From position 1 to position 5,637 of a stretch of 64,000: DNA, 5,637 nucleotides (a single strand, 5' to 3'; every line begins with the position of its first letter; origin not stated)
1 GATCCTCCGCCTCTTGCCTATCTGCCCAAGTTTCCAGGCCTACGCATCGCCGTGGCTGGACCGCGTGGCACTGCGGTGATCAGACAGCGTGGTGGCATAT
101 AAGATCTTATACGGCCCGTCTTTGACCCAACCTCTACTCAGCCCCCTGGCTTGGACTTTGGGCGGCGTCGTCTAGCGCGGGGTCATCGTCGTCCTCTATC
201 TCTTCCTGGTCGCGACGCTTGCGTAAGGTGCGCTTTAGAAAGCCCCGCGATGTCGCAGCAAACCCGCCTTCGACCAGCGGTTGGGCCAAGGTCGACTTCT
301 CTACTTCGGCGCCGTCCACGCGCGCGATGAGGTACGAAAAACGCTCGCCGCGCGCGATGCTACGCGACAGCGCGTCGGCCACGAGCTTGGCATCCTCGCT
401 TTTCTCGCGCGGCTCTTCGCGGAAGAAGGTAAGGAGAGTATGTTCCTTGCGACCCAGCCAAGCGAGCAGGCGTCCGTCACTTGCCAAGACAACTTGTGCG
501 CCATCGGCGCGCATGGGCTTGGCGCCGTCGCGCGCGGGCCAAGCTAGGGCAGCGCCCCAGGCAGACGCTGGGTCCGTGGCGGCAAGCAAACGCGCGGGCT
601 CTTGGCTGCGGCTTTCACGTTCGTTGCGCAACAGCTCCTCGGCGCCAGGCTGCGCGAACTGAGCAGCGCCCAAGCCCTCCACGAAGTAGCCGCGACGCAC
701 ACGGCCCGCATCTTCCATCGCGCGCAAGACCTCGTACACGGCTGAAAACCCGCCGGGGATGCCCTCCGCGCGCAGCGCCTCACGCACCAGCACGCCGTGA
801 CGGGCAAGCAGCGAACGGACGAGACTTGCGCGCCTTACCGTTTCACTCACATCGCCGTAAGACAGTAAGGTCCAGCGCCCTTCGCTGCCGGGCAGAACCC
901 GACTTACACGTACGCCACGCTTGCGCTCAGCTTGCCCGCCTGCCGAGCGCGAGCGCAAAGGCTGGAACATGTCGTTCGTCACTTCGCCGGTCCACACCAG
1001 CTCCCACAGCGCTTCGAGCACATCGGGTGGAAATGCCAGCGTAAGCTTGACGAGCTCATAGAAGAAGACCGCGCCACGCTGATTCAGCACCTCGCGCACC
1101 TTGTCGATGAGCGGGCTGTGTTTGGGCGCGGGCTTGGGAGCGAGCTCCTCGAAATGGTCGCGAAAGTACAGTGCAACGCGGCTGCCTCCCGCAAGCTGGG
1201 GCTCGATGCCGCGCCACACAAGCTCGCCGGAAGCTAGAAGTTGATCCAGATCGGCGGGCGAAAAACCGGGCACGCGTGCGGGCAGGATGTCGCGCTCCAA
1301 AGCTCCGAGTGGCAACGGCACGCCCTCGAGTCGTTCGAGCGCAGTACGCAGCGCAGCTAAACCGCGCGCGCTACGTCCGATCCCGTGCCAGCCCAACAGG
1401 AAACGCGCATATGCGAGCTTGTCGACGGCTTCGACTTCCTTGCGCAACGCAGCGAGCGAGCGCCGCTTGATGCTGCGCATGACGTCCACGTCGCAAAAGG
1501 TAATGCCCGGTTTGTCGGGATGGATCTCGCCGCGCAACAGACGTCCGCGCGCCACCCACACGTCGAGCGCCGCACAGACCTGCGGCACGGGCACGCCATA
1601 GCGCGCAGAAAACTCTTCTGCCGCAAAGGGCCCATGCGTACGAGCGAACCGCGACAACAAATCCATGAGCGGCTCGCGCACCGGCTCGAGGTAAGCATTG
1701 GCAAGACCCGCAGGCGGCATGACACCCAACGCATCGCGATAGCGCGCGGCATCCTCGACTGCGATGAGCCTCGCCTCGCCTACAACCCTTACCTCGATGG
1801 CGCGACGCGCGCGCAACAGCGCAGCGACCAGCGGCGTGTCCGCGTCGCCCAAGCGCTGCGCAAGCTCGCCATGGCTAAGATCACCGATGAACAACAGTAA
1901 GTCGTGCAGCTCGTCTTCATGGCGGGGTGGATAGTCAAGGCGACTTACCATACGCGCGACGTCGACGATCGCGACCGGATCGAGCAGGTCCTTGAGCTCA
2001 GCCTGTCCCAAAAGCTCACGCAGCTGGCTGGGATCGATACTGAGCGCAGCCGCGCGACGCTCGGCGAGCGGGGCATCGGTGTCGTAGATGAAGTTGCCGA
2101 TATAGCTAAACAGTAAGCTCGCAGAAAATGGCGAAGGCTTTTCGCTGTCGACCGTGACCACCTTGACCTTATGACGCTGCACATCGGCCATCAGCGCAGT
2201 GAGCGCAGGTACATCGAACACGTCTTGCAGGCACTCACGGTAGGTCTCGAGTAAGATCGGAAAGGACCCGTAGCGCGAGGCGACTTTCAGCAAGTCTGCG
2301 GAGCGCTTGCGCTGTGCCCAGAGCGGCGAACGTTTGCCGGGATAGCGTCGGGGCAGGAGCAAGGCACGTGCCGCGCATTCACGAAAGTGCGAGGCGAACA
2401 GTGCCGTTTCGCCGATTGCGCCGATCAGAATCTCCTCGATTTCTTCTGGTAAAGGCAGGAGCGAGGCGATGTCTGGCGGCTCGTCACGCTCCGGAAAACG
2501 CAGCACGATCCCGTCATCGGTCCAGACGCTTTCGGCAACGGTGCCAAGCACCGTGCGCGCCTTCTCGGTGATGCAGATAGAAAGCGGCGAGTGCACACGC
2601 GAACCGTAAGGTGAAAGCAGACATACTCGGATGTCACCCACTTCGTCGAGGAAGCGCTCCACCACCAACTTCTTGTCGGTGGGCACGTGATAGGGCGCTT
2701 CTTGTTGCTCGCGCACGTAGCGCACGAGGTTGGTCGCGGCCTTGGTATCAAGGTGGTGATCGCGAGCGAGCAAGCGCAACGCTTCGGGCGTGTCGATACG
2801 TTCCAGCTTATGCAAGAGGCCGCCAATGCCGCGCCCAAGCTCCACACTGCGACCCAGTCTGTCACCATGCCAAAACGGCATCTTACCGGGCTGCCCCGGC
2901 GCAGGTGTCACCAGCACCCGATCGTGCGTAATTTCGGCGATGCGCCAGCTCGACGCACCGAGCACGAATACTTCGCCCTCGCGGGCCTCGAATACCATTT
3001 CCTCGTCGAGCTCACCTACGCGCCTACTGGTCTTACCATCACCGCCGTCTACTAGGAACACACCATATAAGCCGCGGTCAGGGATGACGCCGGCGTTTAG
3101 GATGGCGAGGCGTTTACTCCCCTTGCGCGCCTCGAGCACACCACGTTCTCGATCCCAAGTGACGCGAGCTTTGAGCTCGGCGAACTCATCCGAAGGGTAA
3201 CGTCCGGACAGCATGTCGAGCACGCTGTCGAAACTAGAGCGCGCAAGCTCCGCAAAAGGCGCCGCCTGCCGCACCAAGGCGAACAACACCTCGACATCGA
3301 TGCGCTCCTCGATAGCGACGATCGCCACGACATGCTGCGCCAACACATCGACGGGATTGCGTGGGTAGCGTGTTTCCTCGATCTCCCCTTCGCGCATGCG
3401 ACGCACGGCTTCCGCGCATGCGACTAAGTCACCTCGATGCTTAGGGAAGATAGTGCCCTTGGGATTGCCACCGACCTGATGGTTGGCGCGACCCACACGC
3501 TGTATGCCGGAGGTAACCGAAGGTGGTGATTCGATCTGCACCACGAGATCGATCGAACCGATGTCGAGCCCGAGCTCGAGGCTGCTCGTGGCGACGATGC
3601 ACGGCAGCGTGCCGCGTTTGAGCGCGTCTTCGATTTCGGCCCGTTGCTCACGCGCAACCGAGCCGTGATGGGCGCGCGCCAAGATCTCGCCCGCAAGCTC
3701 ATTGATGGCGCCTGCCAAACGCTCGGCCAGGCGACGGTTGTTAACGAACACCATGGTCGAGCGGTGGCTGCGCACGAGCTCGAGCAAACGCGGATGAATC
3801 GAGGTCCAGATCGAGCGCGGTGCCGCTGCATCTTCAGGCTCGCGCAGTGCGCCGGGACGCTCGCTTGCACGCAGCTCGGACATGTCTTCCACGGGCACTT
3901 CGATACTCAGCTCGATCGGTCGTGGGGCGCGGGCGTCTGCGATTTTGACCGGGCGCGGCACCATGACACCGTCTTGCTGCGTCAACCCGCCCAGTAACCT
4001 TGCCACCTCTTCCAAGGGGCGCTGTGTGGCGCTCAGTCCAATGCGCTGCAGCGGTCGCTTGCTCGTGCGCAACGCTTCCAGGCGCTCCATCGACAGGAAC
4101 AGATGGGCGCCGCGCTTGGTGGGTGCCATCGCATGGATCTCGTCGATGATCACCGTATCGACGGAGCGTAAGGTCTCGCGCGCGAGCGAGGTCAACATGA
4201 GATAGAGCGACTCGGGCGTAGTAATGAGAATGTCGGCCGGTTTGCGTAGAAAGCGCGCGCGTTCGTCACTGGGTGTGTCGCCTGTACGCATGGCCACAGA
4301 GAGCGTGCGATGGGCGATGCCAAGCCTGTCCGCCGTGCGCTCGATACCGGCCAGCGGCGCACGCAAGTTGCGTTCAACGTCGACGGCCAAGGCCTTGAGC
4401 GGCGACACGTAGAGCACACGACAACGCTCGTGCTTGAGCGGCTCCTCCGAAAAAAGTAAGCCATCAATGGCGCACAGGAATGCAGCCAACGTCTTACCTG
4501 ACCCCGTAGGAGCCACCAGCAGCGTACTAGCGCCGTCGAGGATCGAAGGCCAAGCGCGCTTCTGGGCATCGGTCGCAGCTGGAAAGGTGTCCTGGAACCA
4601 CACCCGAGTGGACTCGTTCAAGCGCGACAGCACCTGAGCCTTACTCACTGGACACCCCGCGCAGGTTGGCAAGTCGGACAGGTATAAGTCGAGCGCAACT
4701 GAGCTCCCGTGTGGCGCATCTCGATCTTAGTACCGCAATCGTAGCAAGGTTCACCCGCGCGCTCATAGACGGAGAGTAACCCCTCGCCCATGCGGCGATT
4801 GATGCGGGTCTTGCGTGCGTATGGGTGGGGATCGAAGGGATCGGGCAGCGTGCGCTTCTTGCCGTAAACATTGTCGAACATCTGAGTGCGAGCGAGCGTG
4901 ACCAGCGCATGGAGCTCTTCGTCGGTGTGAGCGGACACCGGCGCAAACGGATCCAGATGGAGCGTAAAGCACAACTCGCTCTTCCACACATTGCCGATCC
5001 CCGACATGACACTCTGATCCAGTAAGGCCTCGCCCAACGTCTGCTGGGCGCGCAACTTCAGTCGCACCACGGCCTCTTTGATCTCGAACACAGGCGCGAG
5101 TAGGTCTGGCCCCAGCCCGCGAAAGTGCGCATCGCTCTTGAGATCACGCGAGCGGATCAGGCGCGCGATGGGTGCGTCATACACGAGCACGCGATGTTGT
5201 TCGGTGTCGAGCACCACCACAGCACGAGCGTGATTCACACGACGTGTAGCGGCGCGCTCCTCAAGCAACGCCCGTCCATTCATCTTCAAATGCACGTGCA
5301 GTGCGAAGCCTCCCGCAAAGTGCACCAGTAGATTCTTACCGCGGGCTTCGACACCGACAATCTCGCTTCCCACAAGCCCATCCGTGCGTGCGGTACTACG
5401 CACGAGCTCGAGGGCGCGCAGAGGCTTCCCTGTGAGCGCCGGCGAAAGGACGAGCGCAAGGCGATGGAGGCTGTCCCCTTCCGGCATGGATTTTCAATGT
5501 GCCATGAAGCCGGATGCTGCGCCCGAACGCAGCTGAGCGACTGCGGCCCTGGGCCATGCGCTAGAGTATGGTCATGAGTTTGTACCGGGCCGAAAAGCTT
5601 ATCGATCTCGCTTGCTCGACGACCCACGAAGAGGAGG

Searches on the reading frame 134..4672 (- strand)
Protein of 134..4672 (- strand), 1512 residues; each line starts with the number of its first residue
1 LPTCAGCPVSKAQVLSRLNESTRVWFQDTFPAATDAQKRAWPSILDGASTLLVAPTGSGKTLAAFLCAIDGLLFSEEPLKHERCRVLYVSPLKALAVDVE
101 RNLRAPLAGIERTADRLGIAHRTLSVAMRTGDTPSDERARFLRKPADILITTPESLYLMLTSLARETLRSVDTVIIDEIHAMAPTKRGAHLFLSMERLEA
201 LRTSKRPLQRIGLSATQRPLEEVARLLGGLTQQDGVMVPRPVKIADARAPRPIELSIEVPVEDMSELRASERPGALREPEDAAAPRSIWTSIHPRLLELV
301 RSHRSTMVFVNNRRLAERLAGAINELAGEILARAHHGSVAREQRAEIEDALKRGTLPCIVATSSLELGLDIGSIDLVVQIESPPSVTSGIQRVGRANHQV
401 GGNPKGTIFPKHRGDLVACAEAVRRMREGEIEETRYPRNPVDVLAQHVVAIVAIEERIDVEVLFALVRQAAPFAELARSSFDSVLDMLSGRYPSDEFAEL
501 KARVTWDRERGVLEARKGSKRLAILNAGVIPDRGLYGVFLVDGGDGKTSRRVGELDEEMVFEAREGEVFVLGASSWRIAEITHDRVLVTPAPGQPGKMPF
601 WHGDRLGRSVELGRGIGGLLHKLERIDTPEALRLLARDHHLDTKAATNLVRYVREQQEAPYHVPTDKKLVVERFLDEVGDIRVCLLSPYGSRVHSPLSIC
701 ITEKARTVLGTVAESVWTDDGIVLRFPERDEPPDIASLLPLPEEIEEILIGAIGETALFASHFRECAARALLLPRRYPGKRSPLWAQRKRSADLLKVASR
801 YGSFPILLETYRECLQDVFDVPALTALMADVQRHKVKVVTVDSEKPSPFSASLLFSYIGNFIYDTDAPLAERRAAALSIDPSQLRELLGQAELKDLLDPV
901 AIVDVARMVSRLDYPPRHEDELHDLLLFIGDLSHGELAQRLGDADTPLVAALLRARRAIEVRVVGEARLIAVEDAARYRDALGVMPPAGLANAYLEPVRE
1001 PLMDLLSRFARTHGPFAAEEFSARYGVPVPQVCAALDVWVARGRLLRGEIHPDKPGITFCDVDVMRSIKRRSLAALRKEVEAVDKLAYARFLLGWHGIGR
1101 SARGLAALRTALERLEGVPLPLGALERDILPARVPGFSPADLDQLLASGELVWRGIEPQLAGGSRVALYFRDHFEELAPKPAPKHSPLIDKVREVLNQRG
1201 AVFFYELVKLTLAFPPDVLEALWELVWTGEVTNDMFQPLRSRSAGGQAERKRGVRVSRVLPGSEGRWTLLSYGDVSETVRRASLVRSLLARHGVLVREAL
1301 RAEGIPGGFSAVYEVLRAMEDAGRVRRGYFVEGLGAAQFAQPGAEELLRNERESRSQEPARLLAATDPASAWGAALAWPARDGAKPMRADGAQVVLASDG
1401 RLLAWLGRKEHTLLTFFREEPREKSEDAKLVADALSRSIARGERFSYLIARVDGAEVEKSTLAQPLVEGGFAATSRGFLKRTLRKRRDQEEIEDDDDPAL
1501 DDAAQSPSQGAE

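Call 40: search_protein_families(library=pfam, proteins=[window:134-4672:-], max_evalue=0.0001)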
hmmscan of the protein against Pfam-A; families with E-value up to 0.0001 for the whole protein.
window:134-4672:- (1512 aa): 8 families
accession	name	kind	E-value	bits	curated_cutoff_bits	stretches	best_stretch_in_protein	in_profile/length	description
PF08494.16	DEAD_assoc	-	1.5e-56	191.7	23.5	1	663-850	1-191/191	DEAD/H associated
PF19306.5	WH_Lhr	-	2.5e-50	170.6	27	1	424-598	1-168/168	Large helicase-related protein, winged helix domain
PF00270.35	DEAD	-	6.2e-31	107.8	26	1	34-218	1-161/167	DEAD/DEAH box helicase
PF23234.1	WH4_Lhr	-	1.4e-29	101.9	27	1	1276-1358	3-85/87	Large helicase-related protein, winged-helix domain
PF00271.37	Helicase_C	-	6.6e-17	62.2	23.5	1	297-396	7-106/110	Helicase conserved C-terminal domain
PF23236.1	WH2_Lhr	-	4.4e-14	53.4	27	1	901-997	6-105/105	Large helicase-related protein, winged-helix domain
PF23235.1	WH3_Lhr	-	1.1e-12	48.5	27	1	1087-1172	5-91/95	Large helicase-related protein, winged-helix domain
PF04851.21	ResIII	-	3.8e-06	27.4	22.5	1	47-216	23-161/164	Type III restriction enzyme, res subunit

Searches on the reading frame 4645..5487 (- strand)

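Call 40: search_protein_families(library=pfam, proteins=[window:4645-5487:-], max_evalue=0.0001)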
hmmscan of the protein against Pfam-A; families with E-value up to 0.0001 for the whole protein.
window:4645-5487:- (280 aa): 2 families
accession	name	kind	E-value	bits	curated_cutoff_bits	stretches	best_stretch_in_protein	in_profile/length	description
PF01149.29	Fapy_DNA_glyco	-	2e-12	48.2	25.5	1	1-102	1-107/117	Formamidopyrimidine-DNA glycosylase N-terminal domain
PF06831.19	H2TH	-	4.7e-10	39.8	34.7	1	125-203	1-78/93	Formamidopyrimidine-DNA glycosylase H2TH domain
